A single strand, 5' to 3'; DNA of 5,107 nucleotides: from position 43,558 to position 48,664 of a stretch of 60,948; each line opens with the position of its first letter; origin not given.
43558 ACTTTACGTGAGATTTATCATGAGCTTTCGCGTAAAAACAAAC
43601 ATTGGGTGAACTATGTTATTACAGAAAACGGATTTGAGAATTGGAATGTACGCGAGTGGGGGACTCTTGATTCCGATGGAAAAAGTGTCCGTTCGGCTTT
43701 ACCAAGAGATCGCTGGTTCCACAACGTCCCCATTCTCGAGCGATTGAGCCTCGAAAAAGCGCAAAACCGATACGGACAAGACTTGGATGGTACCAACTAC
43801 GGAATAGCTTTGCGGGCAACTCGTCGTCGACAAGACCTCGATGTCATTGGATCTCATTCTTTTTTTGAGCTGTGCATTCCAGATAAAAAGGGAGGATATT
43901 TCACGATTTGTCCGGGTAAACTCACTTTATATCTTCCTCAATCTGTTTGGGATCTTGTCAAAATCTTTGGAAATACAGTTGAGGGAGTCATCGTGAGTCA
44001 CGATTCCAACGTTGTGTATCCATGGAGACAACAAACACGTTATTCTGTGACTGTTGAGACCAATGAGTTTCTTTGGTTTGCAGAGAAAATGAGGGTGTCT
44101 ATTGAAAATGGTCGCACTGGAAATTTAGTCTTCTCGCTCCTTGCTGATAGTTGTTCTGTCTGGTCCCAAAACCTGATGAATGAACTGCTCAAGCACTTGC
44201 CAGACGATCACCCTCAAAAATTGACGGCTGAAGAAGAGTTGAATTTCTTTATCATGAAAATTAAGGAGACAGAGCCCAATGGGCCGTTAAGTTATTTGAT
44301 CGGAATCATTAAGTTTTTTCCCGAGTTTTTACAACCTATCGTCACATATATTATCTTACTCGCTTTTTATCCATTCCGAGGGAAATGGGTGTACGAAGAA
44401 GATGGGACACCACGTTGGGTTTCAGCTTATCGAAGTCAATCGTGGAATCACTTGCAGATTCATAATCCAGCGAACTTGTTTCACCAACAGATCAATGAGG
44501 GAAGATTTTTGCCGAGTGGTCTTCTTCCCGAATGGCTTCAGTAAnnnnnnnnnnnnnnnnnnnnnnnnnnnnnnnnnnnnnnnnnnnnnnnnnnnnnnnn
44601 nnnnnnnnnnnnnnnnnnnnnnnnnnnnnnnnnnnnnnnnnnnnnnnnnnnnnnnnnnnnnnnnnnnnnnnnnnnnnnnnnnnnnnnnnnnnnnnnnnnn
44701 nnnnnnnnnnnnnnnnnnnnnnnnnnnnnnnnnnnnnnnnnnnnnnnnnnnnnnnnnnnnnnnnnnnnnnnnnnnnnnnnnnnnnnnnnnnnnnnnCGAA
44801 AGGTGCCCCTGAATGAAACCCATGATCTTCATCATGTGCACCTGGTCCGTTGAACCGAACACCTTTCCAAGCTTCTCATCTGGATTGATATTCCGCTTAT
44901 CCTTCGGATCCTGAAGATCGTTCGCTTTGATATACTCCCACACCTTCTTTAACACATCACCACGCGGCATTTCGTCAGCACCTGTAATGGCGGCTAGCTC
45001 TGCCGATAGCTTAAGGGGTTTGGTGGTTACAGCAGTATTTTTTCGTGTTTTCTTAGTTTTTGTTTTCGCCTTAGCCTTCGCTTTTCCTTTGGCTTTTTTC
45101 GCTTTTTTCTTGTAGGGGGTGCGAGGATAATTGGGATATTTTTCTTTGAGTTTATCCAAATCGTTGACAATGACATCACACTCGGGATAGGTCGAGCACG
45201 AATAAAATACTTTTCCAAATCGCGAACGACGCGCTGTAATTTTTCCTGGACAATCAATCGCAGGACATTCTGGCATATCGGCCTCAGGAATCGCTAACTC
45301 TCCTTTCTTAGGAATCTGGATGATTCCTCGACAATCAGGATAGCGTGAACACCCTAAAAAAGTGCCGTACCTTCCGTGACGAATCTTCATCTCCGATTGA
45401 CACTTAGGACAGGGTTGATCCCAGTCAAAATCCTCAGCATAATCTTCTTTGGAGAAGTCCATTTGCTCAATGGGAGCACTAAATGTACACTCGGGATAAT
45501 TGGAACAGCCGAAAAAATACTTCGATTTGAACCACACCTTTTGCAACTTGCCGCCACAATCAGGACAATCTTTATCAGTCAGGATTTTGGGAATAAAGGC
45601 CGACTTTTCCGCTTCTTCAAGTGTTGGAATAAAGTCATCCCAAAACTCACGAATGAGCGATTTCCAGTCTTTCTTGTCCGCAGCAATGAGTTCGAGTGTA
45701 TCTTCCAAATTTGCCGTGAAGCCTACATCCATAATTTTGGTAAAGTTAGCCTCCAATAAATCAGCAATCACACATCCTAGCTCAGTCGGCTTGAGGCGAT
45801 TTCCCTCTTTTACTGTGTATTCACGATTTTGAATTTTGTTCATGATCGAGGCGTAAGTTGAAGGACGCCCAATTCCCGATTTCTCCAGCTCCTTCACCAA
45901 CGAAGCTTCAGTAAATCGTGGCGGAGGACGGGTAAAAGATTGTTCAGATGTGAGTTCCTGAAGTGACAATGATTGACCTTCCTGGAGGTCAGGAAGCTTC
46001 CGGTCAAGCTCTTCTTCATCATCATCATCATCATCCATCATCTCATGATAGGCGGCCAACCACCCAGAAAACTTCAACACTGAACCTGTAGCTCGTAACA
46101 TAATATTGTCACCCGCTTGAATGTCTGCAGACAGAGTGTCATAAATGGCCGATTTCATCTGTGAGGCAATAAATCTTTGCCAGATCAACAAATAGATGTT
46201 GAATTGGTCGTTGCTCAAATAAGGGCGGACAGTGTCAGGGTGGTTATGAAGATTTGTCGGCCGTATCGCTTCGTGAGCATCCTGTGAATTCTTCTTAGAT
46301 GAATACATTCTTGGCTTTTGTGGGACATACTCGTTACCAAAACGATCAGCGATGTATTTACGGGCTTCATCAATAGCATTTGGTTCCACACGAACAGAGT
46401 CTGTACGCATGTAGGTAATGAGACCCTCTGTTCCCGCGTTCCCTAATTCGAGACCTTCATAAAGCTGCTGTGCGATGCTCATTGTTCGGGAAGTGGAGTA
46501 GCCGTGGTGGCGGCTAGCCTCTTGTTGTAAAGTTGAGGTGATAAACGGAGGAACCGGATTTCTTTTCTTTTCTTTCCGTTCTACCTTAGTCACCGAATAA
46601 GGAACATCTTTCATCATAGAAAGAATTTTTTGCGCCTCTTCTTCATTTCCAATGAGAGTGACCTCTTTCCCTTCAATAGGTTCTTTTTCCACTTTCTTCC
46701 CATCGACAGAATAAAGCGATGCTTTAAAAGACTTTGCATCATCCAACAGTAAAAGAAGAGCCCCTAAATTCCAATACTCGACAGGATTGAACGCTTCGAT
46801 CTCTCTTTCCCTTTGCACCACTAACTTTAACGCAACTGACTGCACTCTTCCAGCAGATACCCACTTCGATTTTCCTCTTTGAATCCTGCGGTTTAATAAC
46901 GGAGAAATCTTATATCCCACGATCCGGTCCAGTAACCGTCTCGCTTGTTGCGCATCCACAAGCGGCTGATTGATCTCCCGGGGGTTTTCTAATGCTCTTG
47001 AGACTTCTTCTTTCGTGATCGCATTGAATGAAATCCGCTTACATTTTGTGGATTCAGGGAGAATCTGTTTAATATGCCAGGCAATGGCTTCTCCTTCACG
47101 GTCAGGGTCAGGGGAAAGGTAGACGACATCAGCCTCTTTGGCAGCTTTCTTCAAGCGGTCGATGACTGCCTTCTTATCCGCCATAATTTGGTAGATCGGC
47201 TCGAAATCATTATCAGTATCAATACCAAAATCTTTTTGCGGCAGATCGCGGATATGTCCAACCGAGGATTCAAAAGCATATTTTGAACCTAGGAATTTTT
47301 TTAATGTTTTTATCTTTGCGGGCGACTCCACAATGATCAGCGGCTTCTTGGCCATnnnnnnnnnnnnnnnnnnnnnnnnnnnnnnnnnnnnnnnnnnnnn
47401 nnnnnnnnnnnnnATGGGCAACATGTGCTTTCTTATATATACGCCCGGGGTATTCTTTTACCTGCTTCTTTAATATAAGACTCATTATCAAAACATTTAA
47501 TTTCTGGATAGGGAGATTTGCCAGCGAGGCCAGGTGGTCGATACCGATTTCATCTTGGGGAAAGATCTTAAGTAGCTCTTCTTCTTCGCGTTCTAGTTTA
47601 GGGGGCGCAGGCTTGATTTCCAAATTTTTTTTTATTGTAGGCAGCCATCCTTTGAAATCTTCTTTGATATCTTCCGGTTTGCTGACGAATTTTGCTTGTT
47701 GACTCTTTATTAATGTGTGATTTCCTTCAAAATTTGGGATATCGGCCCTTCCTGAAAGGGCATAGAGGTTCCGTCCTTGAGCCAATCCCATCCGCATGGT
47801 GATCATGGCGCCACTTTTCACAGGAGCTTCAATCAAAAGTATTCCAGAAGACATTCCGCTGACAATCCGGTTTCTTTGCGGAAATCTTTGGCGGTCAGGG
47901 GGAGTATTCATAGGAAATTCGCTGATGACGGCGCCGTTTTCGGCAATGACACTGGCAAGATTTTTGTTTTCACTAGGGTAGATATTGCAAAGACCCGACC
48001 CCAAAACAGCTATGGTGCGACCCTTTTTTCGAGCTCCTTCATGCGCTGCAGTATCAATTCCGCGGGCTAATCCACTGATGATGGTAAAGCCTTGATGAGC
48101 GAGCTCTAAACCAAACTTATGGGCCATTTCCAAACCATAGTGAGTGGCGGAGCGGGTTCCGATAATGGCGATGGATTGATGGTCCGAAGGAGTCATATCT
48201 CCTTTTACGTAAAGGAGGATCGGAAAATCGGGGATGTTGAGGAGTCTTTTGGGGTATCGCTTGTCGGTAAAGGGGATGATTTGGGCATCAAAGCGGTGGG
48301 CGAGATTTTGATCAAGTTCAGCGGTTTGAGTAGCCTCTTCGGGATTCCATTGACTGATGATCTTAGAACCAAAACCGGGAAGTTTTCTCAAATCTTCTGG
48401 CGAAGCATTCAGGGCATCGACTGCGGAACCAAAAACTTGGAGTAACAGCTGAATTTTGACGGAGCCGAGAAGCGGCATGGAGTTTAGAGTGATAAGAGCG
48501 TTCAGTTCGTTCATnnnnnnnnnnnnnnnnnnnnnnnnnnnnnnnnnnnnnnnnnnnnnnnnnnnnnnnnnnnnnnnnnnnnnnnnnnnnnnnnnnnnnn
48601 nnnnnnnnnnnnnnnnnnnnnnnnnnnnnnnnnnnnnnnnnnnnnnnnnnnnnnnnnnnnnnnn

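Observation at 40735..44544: Tandem large paralogs with invariant His-49-Asp-50-Cys spacing: candidate novel Cys-dependent enzyme family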

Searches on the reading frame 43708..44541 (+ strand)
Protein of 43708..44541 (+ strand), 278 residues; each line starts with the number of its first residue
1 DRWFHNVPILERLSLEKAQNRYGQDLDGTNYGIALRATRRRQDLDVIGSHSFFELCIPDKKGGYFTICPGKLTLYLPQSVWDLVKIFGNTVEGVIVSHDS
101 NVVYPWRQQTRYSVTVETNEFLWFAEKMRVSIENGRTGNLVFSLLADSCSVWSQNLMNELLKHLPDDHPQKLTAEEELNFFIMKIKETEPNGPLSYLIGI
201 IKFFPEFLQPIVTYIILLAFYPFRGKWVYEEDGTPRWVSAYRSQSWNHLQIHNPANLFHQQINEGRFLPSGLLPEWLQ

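Call 49: predict_structure(alignment_id=A4)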
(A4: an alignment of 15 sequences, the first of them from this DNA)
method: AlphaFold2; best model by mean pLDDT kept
length: 278 residues; sequences in the alignment: 15
mean_pLDDT: 72.8   pTM: 0.76
mean pLDDT of the five models: 72.8, 72.0, 69.0, 68.5, 68.4
residues with pLDDT >= 90: 62; 70-90: 106; 50-70: 67; < 50: 43
segments of 3 or more residues with pLDDT < 50: 1-9, 71-77, 82-103, 141-144
pLDDT, mean of each block of 10 residues (from residue 1): 42 87 90 86 70 86 77 45 42 37 57 93 89 63 59 91 94 92 82 77 87 75 60 68 62 86 80 58
secondary structure, 60 per line:
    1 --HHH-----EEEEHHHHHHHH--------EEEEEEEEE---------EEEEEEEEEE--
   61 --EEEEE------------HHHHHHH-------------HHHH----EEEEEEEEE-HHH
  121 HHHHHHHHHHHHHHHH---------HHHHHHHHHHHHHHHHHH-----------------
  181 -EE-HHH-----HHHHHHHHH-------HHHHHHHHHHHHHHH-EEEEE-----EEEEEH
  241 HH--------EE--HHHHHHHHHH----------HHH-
elements in order: E11-14 H15-22 E31-39 E49-58 E63-67 H80-86 H100-103 E108-116 H118-136 H146-163 H193-201 H209-223 E225-229 E235-239 H255-264

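Call 51: fold_search(model_id=the predicted structure, library=pdb)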
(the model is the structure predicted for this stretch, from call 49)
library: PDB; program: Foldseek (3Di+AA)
matches with E <= 10: 94; with E <= 0.001: 0
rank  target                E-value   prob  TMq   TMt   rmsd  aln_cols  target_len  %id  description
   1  6jl0                  5.8e-01  0.04  0.10  0.08  16.0       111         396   17  Crystal structure of VvPlpA from Vibrio vulnificus (released 2019-05-15)
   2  4opi                  6.5e-01  0.04  0.09  0.06  16.3       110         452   12  Constructing tailored isoprenoid products by structure-guided modification of geranylgeranyl reductase. (released 2014-07-09)
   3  8ceo_f                7.8e-01  0.04  0.13  0.16  13.7       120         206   12  Yeast RNA polymerase II transcription pre-initiation complex with core Mediator and the +1 nucleosome (released 2023-03-08)
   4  8weq_A                7.8e-01  0.04  0.13  0.10  20.6       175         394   12  p-hydroxybenzoate 3-monooxygenase (released 2024-09-18)
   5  6jl1                  9.3e-01  0.03  0.10  0.07  15.8       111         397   17  Crystal structure of VvPlpA G389D from Vibrio vulnificus (released 2019-05-15)
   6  4mgg_C                1.3e+00  0.06  0.12  0.09  12.6        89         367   15  Crystal structure of an enolase (mandelate racemase subgroup) from labrenzia aggregata iam 12614 (target nysgrc-012903 (released 2013-10-16)
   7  6jl2_B                1.7e+00  0.03  0.09  0.07  14.8        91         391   15  Crystal structure of VvPlpA G389N from Vibrio vulnificus (released 2019-05-15)
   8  8h0a_B                1.9e+00  0.03  0.10  0.08  14.7        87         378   14  Structure of the thermolabile hemolysin from Vibrio alginolyticus (in complex with lauric acid) (released 2023-08-16)
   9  4opg                  1.9e+00  0.02  0.09  0.06  16.3       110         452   12  Constructing tailored isoprenoid products by structure-guided modification of geranylgeranyl reductase. (released 2014-07-09)
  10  2hzs_A                2.0e+00  0.03  0.13  0.17  13.5       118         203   14  Structure of the Mediator head submodule Med8C/18/20 (released 2006-09-12)
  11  8h0b_B                2.4e+00  0.02  0.10  0.08  14.7        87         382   14  Structure of the thermolabile hemolysin from Vibrio alginolyticus (in complex with oleic acid) (released 2023-08-16)
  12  8qk4_A                2.5e+00  0.04  0.11  0.10  10.1       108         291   14  Dehydratase domain (PksJ DH1) from the bacillaene trans-AT PKS (released 2024-09-25)
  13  6jl2_C                2.5e+00  0.02  0.10  0.08  14.9        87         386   20  Crystal structure of VvPlpA G389N from Vibrio vulnificus (released 2019-05-15)
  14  4izg_A                2.7e+00  0.03  0.12  0.09  12.2        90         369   11  Crystal structure of an enolase (mandelate racemase subgroup) from paracococus denitrificans pd1222 (target nysgrc-012 (released 2013-02-13)
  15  4opu                  2.7e+00  0.02  0.08  0.06  16.6       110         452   13  Constructing tailored isoprenoid products by structure-guided modification of geranylgeranyl reductase (released 2014-07-09)
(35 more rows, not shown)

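Call 58: fold_search(model_id=the predicted structure, library=viral)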
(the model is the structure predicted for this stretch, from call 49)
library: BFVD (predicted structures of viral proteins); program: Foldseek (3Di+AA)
matches with E <= 10: 133; with E <= 0.001: 0
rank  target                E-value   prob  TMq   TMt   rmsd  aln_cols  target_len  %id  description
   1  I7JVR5                4.3e-01  0.04  0.15  0.17  20.6       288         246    9  Uncharacterized protein [Campylobacter phage CP21]
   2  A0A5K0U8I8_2          1.1e+00  0.01  0.10  0.04  22.1       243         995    9  Kinesin motor domain-containing protein [Yasminevirus sp. GU-2018]
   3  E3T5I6                1.5e+00  0.02  0.11  0.07  20.8       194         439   16  Uncharacterized protein [Cafeteria roenbergensis virus (strain BV-PW1)]
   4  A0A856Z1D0            1.8e+00  0.03  0.15  0.10  15.6       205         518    9  PC717R 1 [African swine fever virus]
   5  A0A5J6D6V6            2.0e+00  0.04  0.12  0.28  14.4       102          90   14  Uncharacterized protein [Streptomyces phage Zuko]
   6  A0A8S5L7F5            2.0e+00  0.04  0.12  0.16  15.7       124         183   14  Uncharacterized protein [CrAss-like virus sp. ctt4r3]
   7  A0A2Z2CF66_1          2.1e+00  0.01  0.15  0.05  18.9       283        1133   11  RNA-directed RNA polymerase L [Pidgey virus]
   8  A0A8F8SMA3            2.2e+00  0.02  0.14  0.07  17.9       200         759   10  (no name in the UniProt tables at hand)
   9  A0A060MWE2            2.4e+00  0.03  0.21  0.20  20.6       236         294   12  Ser/thr-rich glycoprotein ORF-Q [Elephant endotheliotropic herpesvirus 1B]
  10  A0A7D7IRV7            2.4e+00  0.01  0.14  0.14  20.8       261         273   10  (no name in the UniProt tables at hand)
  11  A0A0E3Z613            2.6e+00  0.02  0.11  0.07  10.0        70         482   13  Ac81 [Lambdina fiscellaria nucleopolyhedrovirus]
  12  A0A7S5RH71            2.6e+00  0.01  0.09  0.09  27.9       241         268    9  (no name in the UniProt tables at hand)
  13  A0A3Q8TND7            3.0e+00  0.01  0.09  0.10  18.5       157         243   11  Phosphoprotein [Charleville virus]
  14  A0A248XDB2            3.2e+00  0.04  0.07  0.16  13.8        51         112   22  Uncharacterized protein [Klebsiella phage YMC16/01/N133_KPN_BP]
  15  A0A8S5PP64            3.2e+00  0.03  0.22  0.10  14.6       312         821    9  Cysteine peptidase [Myoviridae sp. ctwwN25]
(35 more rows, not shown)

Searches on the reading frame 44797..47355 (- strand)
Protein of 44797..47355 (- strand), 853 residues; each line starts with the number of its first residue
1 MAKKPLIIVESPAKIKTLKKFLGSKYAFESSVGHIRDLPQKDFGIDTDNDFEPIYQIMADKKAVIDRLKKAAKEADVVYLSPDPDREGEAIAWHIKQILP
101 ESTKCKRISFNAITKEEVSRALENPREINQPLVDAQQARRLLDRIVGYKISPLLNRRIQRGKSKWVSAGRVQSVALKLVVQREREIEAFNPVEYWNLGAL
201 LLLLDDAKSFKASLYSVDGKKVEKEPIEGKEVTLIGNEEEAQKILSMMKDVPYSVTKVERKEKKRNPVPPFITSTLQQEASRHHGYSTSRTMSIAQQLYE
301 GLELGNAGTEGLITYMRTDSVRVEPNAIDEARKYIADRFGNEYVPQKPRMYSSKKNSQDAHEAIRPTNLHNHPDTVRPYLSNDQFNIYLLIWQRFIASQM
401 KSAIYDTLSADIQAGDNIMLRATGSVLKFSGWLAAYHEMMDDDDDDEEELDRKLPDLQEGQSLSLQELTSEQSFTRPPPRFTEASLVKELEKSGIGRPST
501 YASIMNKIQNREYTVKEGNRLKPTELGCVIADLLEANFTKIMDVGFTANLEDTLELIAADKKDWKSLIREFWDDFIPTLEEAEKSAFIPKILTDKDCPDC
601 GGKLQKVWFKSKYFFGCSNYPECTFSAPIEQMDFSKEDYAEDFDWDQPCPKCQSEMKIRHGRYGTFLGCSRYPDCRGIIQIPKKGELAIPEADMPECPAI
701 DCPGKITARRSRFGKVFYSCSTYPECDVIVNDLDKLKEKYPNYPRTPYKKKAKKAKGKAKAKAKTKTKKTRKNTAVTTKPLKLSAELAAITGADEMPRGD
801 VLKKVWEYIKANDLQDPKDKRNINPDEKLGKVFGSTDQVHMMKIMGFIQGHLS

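Call 18: search_protein_families(library=pfam, proteins=[window:44797-47355:-], max_evalue=0.001)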
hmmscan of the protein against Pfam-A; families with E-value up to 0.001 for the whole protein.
window:44797-47355:- (853 aa): 4 families
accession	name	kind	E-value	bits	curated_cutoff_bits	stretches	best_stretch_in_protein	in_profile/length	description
PF01131.25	Topoisom_bac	-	3e-124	415.6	35.1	1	128-568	2-410/411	DNA topoisomerase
PF01396.24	Zn_ribbon_Top1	-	4.3e-33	113.3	32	3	647-683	2-38/39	Topoisomerase DNA binding C4 zinc finger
PF02201.23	SWIB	-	2.9e-27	94.7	25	1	779-852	1-74/74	SWIB/MDM2 domain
PF01751.28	Toprim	-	5.5e-20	71.8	23.1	1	6-113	2-96/96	Toprim domain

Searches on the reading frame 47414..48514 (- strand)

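Call 18: search_protein_families(library=pfam, proteins=[window:47414-48514:-], max_evalue=0.001)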
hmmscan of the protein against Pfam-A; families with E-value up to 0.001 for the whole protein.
window:47414-48514:- (367 aa): 3 families
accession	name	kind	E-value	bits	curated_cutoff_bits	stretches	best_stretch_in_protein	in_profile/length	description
PF02481.21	DNA_processg_A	-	5e-72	241.9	29.6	1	74-276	4-209/212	DNA recombination-mediator protein A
PF18306.6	LDcluster4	-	1e-06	28.9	26.3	1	114-254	3-124/151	SLOG cluster4 family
PF14520.12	HHH_5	-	0.00076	20.3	27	0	9-56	3-51/57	Helix-hairpin-helix domain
